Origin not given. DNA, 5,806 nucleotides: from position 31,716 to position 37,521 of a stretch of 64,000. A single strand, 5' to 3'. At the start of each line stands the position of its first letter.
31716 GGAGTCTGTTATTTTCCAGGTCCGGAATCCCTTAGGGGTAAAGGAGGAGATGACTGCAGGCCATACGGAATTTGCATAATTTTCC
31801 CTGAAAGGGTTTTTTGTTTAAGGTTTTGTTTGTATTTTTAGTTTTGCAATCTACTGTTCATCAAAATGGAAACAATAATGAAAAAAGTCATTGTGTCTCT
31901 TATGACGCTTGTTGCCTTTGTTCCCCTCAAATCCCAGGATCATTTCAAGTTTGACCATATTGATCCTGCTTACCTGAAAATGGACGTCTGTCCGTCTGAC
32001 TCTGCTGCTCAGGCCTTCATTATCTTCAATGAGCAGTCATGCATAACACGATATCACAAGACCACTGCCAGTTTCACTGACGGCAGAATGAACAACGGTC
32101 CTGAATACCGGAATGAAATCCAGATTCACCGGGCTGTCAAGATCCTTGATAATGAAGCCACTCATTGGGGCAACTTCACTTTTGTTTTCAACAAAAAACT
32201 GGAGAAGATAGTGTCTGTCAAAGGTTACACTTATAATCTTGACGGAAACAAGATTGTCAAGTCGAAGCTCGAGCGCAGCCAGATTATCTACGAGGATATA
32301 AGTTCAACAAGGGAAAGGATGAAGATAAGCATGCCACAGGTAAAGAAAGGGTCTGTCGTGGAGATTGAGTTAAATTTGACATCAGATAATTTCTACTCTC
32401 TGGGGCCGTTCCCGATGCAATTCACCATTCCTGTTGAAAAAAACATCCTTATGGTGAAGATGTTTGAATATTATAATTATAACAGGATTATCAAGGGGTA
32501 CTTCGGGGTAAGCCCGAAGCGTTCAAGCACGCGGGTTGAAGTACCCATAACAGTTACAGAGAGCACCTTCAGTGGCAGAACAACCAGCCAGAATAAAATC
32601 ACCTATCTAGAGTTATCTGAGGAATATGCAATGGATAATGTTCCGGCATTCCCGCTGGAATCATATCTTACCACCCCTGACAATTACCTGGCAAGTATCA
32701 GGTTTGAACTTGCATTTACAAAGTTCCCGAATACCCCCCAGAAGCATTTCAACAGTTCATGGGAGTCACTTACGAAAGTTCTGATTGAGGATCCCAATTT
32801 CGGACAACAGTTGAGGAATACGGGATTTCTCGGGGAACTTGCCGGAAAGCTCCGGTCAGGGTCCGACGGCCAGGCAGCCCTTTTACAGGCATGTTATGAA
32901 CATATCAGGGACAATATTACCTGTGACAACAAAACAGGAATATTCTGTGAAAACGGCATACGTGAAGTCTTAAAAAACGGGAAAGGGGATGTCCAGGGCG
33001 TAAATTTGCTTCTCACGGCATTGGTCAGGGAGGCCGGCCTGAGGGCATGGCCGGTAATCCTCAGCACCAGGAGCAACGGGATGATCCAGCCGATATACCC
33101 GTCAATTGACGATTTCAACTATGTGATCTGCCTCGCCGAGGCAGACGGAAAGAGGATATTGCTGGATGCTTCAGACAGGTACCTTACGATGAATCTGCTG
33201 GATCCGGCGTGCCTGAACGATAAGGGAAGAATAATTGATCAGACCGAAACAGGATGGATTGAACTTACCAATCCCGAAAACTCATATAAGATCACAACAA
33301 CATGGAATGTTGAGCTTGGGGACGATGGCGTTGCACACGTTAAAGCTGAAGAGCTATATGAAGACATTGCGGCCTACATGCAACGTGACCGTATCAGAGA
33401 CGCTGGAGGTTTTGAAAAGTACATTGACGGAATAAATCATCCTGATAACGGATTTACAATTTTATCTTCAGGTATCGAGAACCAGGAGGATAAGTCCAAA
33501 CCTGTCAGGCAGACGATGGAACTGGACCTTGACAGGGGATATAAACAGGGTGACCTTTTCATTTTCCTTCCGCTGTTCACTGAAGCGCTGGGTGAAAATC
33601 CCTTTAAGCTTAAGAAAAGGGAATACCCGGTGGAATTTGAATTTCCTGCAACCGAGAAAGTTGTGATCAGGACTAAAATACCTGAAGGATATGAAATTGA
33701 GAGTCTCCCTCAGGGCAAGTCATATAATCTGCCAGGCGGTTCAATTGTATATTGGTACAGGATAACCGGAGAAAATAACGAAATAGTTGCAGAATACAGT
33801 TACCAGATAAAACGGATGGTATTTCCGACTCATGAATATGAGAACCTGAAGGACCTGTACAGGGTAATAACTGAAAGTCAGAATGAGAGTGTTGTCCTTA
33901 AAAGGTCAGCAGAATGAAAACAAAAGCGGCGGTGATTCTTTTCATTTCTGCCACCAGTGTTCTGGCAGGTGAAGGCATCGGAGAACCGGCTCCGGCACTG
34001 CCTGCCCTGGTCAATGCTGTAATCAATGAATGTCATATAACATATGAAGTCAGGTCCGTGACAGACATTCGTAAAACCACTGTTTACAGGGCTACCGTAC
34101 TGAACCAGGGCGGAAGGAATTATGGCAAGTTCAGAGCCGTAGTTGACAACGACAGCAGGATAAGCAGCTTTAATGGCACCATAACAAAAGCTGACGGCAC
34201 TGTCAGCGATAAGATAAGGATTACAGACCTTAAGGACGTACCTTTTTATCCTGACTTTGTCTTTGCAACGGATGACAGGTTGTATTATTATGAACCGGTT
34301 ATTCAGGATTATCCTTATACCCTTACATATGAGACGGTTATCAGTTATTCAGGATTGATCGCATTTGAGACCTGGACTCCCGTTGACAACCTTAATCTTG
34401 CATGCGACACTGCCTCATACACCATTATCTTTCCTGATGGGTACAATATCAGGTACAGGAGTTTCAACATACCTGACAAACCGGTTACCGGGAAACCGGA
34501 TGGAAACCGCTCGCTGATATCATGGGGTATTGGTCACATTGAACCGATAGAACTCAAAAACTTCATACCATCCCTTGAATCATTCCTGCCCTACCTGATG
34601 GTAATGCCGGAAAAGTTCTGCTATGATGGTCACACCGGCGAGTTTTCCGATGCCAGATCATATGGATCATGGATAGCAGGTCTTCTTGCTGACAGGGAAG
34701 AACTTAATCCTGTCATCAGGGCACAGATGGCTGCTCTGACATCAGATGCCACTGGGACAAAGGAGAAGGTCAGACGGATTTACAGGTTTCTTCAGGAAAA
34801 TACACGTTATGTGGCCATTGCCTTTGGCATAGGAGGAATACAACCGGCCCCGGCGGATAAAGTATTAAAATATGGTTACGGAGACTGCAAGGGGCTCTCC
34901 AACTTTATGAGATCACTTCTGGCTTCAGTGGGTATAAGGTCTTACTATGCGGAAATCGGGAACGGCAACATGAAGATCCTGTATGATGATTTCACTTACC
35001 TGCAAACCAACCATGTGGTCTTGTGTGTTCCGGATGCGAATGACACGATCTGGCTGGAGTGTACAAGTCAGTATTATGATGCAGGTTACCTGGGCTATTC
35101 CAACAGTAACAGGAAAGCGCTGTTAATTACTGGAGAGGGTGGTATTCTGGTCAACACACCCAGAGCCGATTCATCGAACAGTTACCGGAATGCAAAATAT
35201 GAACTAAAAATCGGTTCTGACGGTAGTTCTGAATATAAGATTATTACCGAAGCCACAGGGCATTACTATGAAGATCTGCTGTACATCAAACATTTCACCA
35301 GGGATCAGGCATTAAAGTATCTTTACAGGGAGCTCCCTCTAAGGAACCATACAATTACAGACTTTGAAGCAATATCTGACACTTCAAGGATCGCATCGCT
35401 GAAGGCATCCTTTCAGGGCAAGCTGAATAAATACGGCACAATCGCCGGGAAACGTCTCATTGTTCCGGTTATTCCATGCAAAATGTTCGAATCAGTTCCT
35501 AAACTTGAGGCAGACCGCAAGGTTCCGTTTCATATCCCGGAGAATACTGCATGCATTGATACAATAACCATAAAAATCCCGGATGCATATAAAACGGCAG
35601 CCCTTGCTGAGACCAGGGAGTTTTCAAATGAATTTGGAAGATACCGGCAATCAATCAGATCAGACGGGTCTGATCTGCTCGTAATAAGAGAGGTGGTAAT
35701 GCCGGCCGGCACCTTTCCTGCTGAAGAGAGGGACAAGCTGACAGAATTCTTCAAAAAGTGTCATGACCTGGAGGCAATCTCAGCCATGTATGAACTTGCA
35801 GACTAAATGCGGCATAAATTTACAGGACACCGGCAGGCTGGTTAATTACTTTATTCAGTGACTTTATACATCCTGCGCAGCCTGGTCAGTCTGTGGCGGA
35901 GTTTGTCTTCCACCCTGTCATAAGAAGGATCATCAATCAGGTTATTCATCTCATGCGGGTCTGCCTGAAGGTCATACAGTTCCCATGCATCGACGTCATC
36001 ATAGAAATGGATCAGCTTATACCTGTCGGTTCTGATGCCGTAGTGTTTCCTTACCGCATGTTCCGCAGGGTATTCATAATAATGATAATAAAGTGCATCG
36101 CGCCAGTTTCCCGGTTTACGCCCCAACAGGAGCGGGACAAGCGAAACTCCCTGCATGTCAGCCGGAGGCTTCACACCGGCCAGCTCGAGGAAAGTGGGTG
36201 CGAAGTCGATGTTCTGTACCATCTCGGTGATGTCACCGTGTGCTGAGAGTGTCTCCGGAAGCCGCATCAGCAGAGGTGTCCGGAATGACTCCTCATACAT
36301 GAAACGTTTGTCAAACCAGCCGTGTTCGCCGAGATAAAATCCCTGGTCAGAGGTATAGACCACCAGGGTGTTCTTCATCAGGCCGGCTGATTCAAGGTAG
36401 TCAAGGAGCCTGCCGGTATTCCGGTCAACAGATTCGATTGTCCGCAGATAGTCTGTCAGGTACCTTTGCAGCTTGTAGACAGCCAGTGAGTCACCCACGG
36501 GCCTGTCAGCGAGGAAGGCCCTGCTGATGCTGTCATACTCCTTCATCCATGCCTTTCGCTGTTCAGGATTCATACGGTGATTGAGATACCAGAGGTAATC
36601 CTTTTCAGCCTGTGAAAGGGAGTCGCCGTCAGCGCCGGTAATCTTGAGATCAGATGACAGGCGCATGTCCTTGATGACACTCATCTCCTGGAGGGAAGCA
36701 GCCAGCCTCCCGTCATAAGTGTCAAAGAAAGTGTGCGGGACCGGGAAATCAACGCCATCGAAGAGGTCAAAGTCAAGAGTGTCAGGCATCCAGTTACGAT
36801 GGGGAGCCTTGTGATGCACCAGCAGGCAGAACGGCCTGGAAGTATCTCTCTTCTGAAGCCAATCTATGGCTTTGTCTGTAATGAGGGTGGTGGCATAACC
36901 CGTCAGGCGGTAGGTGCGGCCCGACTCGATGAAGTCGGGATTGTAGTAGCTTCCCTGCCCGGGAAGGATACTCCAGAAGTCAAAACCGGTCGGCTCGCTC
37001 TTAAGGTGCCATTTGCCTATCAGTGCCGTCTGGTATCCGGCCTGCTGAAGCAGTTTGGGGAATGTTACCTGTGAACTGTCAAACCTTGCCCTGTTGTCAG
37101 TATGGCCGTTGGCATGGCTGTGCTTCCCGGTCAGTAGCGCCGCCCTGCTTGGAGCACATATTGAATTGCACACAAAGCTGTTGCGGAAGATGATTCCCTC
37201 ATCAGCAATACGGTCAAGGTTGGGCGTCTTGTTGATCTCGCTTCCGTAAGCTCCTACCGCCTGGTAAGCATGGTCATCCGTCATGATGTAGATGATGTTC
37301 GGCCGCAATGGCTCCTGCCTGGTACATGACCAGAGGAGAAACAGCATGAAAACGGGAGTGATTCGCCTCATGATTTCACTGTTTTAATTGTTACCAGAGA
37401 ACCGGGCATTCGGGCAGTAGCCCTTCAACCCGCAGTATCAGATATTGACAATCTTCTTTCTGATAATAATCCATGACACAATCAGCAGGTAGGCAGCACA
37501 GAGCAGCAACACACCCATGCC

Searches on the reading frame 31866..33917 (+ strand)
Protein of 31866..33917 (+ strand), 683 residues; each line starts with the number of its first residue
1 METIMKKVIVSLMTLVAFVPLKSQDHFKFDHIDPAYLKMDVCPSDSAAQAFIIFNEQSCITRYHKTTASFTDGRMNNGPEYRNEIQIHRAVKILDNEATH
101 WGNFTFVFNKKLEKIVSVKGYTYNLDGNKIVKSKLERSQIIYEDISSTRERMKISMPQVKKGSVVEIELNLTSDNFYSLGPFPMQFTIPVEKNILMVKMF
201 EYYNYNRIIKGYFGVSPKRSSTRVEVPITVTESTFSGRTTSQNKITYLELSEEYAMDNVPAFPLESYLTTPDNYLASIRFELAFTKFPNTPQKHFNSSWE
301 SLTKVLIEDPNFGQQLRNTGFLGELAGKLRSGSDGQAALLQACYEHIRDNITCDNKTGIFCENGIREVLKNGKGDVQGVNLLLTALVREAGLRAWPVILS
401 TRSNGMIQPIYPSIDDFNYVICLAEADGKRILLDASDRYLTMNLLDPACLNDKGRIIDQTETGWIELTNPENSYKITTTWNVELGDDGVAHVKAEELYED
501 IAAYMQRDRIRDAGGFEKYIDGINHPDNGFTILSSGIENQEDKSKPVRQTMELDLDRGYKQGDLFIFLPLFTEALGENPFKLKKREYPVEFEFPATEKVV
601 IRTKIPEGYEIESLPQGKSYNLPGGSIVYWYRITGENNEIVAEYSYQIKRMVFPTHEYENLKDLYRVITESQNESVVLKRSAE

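Call 52: search_protein_families(library=pfam, proteins=[window:31866-33917:+], max_evalue=0.00001)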
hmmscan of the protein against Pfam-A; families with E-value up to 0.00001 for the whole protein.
window:31866-33917:+ (683 aa): 1 family
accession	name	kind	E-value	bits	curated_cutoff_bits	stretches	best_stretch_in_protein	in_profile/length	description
PF12969.12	DUF3857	-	1.8e-10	41.6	24.6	1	82-199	4-131/170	Domain of Unknown Function with PDB structure (DUF3857)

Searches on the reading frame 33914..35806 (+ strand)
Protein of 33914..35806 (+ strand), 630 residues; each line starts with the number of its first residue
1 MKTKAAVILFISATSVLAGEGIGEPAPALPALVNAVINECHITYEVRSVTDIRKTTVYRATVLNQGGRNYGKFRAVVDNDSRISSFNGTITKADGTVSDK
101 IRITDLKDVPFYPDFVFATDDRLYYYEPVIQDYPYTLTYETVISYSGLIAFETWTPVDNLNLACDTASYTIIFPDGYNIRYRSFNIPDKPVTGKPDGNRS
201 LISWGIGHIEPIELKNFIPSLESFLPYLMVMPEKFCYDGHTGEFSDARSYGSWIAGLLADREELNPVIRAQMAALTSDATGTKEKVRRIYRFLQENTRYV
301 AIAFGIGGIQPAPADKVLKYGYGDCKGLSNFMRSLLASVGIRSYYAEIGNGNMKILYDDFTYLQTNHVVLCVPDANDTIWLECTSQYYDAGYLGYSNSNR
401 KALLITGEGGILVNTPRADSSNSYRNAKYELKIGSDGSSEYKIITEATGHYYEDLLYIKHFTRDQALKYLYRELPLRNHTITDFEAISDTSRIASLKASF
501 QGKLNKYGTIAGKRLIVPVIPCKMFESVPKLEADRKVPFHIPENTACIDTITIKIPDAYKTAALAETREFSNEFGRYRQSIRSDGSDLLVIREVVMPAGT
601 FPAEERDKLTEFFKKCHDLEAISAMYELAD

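Call 52: search_protein_families(library=pfam, proteins=[window:33914-35806:+], max_evalue=0.00001)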
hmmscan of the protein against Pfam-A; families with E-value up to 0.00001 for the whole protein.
window:33914-35806:+ (630 aa): 2 families
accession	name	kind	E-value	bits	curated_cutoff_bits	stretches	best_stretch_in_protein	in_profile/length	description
PF12969.12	DUF3857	-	6.3e-08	33.3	24.6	1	58-212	11-169/170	Domain of Unknown Function with PDB structure (DUF3857)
PF01841.26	Transglut_core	-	3.7e-06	27.6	23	1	274-345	6-74/108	Transglutaminase-like superfamily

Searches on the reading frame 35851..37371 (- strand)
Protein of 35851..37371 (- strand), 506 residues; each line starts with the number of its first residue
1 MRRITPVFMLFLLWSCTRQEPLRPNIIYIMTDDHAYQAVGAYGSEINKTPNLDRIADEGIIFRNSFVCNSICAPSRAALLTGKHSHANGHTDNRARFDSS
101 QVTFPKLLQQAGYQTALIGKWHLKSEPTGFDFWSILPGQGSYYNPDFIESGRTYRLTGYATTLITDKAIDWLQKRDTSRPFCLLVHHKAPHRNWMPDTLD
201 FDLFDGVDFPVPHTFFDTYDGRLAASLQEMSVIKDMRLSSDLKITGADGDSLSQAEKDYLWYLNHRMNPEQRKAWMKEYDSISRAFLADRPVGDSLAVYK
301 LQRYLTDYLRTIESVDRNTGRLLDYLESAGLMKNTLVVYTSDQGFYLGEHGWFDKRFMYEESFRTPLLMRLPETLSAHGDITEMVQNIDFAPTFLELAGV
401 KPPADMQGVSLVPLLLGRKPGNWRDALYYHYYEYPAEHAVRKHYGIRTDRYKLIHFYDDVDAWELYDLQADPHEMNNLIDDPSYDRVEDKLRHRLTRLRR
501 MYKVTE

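Call 52: search_protein_families(library=pfam, proteins=[window:35851-37371:-], max_evalue=0.00001)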
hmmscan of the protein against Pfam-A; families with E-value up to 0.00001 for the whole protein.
window:35851-37371:- (506 aa): 3 families
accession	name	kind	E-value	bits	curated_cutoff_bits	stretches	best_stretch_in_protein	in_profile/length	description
PF16347.10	SGSH_C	-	1.7e-75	252.8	29.3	1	348-500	1-153/154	N-sulphoglucosamine sulphohydrolase, C-terminal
PF00884.28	Sulfatase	-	3.7e-59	200.9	25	1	24-400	1-301/301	Sulfatase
PF01663.27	Phosphodiest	-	1.1e-07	32.3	23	0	308-345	184-221/342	Type I phosphodiesterase / nucleotide pyrophosphatase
